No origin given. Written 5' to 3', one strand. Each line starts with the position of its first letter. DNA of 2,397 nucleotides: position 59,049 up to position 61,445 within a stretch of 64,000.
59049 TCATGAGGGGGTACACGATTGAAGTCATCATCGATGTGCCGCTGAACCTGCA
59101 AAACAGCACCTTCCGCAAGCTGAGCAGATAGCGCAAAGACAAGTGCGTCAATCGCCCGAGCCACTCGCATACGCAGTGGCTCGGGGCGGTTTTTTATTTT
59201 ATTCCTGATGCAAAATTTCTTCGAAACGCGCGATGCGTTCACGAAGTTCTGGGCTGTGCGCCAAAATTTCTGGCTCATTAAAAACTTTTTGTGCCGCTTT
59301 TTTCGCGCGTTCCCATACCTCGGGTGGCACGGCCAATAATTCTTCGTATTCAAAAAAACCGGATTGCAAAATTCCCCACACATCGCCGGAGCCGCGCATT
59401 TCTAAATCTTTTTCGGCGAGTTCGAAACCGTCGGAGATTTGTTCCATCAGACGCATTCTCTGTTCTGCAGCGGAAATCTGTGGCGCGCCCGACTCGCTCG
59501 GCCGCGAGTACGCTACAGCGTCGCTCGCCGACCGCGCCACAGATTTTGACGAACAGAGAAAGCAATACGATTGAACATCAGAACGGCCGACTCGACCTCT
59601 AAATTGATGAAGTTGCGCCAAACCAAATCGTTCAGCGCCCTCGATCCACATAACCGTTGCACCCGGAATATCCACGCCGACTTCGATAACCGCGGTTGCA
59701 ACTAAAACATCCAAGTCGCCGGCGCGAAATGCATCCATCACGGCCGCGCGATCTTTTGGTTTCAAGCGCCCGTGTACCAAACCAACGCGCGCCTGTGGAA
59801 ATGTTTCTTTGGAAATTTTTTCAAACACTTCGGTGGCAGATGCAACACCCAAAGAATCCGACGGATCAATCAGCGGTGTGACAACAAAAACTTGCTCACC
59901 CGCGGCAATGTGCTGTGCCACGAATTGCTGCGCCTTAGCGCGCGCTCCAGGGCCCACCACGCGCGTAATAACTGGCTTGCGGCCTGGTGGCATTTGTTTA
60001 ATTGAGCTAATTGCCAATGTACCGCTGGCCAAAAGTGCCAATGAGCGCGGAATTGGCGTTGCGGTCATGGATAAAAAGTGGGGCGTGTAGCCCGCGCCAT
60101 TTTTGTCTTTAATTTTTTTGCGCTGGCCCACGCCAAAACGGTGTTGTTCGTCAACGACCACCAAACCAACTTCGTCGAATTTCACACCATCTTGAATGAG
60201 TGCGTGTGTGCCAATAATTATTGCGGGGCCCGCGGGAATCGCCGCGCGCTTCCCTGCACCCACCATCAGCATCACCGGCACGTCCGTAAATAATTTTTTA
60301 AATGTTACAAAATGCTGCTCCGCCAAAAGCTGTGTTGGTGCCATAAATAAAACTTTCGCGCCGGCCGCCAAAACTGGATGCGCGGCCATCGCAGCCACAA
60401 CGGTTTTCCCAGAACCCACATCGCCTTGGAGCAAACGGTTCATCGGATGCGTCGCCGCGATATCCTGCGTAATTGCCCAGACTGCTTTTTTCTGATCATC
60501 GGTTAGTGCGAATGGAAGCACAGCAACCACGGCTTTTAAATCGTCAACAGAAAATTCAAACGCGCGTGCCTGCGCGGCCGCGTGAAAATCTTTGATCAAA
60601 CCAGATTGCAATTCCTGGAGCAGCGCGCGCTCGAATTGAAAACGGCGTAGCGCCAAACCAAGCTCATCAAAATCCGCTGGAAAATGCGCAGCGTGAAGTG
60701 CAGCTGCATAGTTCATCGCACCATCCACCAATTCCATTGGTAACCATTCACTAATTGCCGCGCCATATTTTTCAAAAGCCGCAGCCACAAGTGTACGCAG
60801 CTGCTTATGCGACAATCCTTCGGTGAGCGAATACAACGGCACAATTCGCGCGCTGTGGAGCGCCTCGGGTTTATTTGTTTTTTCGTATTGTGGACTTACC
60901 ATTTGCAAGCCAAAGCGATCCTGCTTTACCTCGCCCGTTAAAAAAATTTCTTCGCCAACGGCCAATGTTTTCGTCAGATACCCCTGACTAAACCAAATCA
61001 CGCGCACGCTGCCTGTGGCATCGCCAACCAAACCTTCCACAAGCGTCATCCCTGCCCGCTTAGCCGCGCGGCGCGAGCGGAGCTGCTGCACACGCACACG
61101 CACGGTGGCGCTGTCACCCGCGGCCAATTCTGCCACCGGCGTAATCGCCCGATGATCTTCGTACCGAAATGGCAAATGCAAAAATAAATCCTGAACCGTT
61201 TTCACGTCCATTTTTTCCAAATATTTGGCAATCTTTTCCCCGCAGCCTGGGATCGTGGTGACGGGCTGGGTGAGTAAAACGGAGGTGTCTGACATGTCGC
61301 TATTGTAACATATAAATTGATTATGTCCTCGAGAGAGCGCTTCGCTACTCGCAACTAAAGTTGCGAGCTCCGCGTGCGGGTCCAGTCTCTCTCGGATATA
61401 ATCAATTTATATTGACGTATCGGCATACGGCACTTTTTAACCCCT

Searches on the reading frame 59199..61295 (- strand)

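Call 12: search_protein_families(library=pfam, proteins=[window:59199-61295:-], max_evalue=0.001)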
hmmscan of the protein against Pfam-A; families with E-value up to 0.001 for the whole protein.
window:59199-61295:- (698 aa): 8 families
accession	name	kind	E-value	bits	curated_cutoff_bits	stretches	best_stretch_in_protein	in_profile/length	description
PF17191.10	RecG_wedge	-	3.6e-30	105.1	23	1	16-172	6-157/162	RecG wedge domain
PF00270.35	DEAD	-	8.7e-21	74.8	26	1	266-419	2-164/167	DEAD/DEAH box helicase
PF00271.37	Helicase_C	-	4.7e-18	65.9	23.5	1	462-572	11-109/110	Helicase conserved C-terminal domain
PF04851.21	ResIII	-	1.8e-13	51.2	22.5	1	263-414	3-162/164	Type III restriction enzyme, res subunit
PF22590.2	Cas3-like_C_2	-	7.9e-06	26.5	27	1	484-572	12-104/106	CRISPR-associated nuclease/helicase Cas3, C-terminal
PF01336.31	tRNA_anti-codon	-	1.1e-05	25.7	27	1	64-138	2-73/75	OB-fold nucleic acid binding domain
PF19833.4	RecG_dom3_C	-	0.00013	22.4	26.8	1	621-647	2-28/87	ATP-dependent DNA helicase RecG, domain 3, C-terminal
PF13604.12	AAA_30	-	0.00074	19.7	27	0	264-327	2-61/191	AAA domain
